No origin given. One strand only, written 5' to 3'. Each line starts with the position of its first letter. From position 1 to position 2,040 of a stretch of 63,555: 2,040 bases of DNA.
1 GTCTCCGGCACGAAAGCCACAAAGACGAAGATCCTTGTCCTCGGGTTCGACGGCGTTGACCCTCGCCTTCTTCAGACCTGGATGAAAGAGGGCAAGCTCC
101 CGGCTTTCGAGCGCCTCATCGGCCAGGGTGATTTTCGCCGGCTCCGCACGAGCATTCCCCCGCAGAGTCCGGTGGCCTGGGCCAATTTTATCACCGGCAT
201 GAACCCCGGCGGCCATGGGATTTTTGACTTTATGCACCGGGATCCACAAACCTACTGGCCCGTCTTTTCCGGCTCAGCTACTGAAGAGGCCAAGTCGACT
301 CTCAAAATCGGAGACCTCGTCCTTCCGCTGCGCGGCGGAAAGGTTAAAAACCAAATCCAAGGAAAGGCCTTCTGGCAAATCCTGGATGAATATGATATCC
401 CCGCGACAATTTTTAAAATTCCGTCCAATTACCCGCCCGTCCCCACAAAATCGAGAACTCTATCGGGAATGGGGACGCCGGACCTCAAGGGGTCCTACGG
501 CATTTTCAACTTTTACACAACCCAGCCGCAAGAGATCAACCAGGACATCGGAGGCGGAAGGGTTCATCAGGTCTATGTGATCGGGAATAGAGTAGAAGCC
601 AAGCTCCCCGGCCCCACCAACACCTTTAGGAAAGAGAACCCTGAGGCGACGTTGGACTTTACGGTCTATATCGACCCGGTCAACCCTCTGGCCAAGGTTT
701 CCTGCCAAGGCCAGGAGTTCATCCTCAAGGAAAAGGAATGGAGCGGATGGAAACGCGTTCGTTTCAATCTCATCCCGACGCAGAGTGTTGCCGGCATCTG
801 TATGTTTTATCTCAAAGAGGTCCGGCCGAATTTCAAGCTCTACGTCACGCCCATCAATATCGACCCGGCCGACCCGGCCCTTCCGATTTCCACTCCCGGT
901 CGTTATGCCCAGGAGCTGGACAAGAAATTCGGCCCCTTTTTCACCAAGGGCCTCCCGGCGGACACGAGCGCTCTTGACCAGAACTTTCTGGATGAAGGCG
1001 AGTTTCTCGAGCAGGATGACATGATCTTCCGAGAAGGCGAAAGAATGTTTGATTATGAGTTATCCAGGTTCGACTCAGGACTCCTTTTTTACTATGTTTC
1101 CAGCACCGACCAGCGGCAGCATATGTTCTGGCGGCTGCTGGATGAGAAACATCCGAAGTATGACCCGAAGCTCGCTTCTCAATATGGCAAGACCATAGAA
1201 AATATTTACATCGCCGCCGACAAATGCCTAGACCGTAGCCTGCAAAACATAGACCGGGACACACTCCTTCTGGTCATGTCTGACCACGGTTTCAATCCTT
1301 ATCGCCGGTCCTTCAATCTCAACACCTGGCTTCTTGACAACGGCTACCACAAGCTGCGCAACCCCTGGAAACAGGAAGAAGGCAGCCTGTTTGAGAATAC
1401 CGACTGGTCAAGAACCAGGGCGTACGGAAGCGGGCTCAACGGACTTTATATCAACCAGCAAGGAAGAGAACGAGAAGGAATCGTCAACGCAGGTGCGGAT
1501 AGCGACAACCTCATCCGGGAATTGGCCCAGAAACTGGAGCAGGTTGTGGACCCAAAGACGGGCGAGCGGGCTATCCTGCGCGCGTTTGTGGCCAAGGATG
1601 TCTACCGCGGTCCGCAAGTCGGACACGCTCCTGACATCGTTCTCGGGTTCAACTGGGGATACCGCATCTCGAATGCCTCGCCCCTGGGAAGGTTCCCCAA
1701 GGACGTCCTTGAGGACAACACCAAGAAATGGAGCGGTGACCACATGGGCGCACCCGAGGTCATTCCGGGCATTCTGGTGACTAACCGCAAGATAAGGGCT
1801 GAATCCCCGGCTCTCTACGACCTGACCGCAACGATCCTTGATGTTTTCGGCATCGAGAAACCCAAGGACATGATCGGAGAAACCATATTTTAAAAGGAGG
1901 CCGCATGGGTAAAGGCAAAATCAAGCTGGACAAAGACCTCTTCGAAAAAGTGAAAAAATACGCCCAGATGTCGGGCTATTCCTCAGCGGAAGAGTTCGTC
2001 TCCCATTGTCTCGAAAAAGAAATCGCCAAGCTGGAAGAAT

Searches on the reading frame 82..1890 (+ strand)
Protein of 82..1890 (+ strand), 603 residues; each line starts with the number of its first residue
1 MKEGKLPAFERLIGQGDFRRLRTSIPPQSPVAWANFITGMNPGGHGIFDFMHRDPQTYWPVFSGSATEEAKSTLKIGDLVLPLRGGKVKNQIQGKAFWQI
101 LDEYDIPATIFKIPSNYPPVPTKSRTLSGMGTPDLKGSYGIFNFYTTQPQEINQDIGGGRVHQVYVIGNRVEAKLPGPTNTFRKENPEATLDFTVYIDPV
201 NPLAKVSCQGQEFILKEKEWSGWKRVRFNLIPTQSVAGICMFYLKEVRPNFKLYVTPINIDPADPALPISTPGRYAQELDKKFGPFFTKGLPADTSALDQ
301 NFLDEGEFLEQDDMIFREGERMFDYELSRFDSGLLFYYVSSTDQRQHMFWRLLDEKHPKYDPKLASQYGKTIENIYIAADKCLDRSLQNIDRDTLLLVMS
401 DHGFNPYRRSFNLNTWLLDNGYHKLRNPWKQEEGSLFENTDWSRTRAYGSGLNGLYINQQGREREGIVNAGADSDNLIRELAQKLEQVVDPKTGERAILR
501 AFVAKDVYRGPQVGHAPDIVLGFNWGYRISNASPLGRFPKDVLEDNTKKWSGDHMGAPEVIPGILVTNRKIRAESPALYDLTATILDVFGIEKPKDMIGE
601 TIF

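Call 61: search_protein_families(library=pfam, proteins=[window:82-1890:+], max_evalue=0.00001)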
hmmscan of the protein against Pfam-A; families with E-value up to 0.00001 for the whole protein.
window:82-1890:+ (603 aa): 1 family
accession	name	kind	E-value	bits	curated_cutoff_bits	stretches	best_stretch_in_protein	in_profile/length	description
PF01663.27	Phosphodiest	-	5.4e-26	92.4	23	2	322-532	157-326/342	Type I phosphodiesterase / nucleotide pyrophosphatase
